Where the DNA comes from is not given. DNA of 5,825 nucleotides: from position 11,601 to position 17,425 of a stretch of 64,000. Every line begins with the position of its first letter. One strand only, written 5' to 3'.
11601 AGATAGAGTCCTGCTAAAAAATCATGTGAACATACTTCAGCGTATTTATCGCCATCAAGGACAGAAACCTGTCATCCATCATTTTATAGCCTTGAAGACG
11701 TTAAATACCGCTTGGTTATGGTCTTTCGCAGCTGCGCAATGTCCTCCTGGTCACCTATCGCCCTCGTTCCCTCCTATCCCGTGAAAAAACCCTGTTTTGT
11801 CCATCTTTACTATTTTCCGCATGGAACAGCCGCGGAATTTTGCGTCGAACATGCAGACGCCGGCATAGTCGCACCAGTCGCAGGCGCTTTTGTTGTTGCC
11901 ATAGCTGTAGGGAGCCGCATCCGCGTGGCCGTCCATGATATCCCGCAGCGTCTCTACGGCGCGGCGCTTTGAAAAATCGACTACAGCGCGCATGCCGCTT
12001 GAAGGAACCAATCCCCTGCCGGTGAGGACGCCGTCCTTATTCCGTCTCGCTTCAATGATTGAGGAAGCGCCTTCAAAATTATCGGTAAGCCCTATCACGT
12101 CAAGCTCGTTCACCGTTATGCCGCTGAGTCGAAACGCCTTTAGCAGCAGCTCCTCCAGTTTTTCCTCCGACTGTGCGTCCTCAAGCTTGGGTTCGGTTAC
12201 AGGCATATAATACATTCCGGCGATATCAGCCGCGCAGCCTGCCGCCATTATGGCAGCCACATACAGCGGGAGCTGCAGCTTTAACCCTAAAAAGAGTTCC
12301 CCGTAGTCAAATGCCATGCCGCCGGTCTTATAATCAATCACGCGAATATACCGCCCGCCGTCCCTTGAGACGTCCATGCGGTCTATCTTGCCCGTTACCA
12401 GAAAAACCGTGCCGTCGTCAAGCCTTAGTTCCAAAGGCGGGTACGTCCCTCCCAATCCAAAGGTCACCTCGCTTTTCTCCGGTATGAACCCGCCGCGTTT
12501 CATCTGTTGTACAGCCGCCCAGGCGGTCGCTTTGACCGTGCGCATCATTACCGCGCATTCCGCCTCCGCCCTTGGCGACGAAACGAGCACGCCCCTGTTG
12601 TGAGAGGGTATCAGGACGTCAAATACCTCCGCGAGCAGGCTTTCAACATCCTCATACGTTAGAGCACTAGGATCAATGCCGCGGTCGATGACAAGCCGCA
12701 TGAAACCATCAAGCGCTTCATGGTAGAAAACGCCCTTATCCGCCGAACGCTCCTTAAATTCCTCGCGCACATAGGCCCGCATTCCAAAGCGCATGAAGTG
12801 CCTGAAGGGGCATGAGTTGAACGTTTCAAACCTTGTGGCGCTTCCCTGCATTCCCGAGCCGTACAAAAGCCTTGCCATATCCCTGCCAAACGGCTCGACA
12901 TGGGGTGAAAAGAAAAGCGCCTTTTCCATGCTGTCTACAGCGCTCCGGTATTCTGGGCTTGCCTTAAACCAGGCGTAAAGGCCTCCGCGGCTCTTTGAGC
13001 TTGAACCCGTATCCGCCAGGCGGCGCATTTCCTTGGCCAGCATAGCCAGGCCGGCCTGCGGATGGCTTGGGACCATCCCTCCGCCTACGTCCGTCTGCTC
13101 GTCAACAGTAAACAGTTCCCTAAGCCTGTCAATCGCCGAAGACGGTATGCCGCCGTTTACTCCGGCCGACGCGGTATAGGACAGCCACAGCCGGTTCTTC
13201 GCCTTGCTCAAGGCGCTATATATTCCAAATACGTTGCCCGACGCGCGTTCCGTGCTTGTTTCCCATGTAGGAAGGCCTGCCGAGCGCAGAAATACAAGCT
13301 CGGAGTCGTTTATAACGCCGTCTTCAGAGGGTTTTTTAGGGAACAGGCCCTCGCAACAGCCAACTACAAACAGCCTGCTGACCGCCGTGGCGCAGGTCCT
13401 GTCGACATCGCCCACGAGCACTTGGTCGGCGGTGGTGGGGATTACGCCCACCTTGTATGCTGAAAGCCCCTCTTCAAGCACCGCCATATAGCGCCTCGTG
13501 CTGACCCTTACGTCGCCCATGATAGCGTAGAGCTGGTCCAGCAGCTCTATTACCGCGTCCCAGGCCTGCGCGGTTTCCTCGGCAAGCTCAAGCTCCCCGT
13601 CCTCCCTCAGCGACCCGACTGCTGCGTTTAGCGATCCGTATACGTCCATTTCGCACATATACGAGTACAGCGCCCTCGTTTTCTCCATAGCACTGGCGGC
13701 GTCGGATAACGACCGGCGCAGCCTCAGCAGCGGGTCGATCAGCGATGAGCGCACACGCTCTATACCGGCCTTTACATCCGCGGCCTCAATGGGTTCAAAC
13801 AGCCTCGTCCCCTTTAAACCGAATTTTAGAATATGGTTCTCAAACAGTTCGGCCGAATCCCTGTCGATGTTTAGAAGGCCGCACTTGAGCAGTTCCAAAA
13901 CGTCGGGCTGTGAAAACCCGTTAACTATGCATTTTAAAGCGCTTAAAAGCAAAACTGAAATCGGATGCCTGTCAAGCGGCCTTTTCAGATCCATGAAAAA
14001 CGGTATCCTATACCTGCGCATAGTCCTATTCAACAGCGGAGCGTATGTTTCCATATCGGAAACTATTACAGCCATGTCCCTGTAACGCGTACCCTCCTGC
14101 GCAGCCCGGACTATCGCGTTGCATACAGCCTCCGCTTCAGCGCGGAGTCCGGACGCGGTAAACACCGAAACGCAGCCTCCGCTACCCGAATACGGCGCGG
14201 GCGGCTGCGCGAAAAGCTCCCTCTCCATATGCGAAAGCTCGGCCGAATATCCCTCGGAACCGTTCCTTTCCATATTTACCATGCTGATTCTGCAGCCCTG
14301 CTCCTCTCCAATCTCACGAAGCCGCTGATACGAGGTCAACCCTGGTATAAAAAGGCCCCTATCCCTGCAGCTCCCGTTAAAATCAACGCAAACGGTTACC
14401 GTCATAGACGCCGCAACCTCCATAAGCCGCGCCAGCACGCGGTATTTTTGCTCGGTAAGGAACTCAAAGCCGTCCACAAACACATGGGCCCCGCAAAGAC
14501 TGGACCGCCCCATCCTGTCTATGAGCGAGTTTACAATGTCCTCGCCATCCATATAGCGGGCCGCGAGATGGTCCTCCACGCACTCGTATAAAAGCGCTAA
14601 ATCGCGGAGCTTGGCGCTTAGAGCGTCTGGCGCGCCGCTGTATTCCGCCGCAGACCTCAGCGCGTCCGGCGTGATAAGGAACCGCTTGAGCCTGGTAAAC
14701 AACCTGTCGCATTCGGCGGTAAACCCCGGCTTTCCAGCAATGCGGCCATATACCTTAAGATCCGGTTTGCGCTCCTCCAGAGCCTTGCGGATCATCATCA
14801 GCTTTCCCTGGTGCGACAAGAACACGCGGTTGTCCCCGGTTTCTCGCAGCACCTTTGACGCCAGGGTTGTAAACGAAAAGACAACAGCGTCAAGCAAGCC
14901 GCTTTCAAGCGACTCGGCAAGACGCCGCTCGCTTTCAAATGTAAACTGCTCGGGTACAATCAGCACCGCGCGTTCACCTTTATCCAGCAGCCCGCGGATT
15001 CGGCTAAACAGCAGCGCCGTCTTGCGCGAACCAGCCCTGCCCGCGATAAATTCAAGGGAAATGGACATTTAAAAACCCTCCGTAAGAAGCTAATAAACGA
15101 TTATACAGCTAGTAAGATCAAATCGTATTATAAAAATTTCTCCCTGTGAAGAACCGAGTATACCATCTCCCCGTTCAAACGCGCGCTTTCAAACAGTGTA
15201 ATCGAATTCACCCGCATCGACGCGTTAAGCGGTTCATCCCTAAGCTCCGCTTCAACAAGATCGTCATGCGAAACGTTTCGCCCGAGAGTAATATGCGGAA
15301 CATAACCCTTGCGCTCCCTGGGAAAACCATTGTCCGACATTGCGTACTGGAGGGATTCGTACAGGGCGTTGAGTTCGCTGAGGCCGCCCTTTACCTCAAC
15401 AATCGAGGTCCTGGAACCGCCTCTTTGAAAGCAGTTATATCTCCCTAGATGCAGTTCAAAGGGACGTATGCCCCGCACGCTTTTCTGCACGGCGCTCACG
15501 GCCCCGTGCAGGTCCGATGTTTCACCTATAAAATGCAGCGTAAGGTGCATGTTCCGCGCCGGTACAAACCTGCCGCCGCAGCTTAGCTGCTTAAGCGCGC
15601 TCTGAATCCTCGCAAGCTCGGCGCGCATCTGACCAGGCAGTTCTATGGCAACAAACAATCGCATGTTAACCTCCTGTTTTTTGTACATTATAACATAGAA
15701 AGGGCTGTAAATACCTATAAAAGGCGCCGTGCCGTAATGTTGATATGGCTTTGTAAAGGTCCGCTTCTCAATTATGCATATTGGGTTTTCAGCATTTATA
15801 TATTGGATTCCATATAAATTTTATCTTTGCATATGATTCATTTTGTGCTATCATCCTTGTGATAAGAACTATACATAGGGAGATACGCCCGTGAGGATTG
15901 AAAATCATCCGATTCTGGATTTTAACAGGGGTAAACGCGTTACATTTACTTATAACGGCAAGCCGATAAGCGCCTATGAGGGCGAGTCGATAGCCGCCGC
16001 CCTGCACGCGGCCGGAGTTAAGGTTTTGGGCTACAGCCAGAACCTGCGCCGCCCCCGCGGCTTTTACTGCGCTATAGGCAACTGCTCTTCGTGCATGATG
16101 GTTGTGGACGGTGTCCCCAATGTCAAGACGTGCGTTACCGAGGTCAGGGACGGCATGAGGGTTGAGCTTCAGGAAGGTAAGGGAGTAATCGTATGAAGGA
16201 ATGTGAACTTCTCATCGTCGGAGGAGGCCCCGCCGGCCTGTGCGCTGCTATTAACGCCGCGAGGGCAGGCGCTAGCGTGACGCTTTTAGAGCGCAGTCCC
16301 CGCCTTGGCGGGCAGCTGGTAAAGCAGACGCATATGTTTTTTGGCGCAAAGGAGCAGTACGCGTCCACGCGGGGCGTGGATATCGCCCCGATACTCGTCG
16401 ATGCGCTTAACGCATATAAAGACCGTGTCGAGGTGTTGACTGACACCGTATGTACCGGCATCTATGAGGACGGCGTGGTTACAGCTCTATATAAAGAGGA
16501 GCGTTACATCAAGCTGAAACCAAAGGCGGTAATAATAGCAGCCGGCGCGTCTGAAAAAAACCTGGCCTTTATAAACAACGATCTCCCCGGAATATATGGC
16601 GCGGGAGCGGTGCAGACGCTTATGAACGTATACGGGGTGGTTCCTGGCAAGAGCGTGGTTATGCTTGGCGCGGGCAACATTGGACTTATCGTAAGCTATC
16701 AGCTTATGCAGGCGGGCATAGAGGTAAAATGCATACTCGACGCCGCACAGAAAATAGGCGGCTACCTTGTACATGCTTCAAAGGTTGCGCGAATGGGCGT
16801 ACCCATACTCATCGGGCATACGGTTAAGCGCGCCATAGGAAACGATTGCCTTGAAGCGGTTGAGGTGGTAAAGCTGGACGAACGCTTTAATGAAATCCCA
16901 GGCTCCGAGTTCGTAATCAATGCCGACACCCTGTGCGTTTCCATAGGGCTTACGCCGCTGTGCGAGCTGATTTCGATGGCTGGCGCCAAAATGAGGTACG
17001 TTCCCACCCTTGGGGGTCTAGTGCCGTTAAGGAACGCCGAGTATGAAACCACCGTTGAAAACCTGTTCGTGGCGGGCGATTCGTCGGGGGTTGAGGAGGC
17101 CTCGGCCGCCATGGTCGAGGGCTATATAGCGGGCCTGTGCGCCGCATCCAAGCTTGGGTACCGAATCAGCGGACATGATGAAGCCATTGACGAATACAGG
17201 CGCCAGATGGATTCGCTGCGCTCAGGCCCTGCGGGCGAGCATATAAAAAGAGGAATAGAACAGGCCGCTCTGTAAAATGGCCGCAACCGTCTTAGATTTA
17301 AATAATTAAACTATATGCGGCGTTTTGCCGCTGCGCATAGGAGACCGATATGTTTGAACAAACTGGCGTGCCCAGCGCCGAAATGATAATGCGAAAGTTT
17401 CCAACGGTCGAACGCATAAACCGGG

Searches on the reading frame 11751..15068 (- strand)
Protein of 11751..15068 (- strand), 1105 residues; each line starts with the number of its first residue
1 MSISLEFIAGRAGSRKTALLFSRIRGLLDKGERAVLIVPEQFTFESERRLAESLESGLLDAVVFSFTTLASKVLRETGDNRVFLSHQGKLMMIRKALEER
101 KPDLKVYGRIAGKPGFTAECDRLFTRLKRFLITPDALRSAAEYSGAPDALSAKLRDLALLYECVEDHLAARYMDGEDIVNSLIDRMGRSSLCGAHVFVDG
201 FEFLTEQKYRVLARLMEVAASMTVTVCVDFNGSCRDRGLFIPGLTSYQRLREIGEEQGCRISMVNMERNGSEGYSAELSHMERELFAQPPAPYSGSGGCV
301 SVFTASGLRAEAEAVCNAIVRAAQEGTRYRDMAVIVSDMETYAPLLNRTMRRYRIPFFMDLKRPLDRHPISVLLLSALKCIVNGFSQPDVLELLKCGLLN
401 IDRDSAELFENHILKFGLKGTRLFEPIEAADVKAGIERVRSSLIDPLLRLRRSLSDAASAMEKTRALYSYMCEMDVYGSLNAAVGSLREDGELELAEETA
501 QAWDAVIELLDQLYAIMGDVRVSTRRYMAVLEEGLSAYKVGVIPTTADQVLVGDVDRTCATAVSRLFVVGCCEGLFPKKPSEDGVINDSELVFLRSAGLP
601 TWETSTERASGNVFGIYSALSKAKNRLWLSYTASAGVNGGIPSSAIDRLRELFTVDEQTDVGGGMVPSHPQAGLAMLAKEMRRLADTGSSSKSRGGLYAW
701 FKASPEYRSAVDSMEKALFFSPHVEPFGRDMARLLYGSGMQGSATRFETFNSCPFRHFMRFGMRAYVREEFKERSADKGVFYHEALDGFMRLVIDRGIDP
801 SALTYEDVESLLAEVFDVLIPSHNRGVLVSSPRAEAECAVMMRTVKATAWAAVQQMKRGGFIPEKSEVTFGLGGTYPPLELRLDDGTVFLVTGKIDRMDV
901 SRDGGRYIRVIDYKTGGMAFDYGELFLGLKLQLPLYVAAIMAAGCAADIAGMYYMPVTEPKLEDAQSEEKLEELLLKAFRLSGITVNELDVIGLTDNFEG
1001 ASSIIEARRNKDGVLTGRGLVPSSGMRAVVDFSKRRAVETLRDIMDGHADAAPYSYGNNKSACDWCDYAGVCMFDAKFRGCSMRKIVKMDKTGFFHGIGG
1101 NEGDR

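Call 24: search_protein_families(library=pfam, proteins=[window:11751-15068:-], max_evalue=0.001)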
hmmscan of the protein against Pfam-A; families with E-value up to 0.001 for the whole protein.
window:11751-15068:- (1105 aa): 3 families
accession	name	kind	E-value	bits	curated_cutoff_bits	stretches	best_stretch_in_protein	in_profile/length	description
PF21445.3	ADDB_N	-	4.4e-66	223.5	26.6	1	7-282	1-290/290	ADDB, N-terminal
PF12705.13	PDDEXK_1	-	2.2e-31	110.1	22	1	743-1072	3-246/247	PD-(D/E)XK nuclease superfamily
PF13361.12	UvrD_C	-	9.3e-07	29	25.6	1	296-633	38-349/350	UvrD-like helicase C-terminal domain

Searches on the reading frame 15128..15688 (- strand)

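Call 24: search_protein_families(library=pfam, proteins=[window:15128-15688:-], max_evalue=0.001)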
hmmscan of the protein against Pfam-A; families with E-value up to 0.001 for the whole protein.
window:15128-15688:- (186 aa): 2 families
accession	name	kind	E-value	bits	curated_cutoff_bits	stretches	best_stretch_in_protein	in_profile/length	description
PF02834.22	LigT_PEase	-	1.7e-19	70.2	23.3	2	15-88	1-78/87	LigT like Phosphoesterase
PF13563.12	2_5_RNA_ligase2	-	9.1e-18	65.2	27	1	24-169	8-149/152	2'-5' RNA ligase superfamily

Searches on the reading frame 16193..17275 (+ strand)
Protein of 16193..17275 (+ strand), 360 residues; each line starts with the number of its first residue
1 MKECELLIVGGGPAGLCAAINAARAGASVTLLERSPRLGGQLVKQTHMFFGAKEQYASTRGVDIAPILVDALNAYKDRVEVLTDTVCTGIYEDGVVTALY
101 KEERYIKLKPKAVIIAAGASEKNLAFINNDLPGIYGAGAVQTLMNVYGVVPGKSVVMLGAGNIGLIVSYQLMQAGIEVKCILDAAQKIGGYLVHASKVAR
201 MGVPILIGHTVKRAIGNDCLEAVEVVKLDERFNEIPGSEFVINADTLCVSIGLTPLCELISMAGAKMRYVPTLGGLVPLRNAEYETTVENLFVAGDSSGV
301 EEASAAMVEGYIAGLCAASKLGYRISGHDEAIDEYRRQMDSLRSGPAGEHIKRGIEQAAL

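Call 24: search_protein_families(library=pfam, proteins=[window:16193-17275:+], max_evalue=0.001)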
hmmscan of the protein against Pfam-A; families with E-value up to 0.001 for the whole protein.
window:16193-17275:+ (360 aa): 13 families
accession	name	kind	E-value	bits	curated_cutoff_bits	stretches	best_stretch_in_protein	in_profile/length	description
PF07992.20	Pyr_redox_2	-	2e-30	106.7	26.1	1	6-310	3-291/291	Pyridine nucleotide-disulphide oxidoreductase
PF12831.13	FAD_oxidored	-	9.1e-14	52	27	1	6-52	2-48/416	FAD dependent oxidoreductase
PF13450.12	NAD_binding_8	-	1.9e-11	44.5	21.9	1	8-42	1-35/68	NAD(P)-binding Rossmann-like domain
PF01266.30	DAO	-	5.9e-10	39.6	27.9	1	6-41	2-38/353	FAD dependent oxidoreductase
PF01134.28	GIDA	-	3.3e-09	36.7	22.1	1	7-34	3-30/391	Glucose inhibited division protein A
PF13738.12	Pyr_redox_3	-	4.4e-09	36.5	30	1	7-295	1-305/305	Pyridine nucleotide-disulphide oxidoreductase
PF03486.20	HI0933_like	-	5e-09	36.4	50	1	6-42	3-39/244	HI0933-like protein Rossmann domain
PF00070.33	Pyr_redox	-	1.2e-08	35.7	22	1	6-40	2-36/82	Pyridine nucleotide-disulphide oxidoreductase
PF00890.30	FAD_binding_2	-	1.5e-08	34.7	20.4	1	6-43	2-39/414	FAD binding domain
PF01494.25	FAD_binding_3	-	2.7e-06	27.3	22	1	3-35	1-33/349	FAD binding domain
PF01946.23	Thi4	-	1.2e-05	25.1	26.2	0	3-43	17-58/235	Thi4 family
PF01262.27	AlaDh_PNT_C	-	4e-05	23.6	23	1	3-44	28-69/214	Alanine dehydrogenase/PNT, C-terminal domain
PF01593.30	Amino_oxidase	-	0.00044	20.1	19.8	0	14-42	2-30/443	Flavin containing amine oxidoreductase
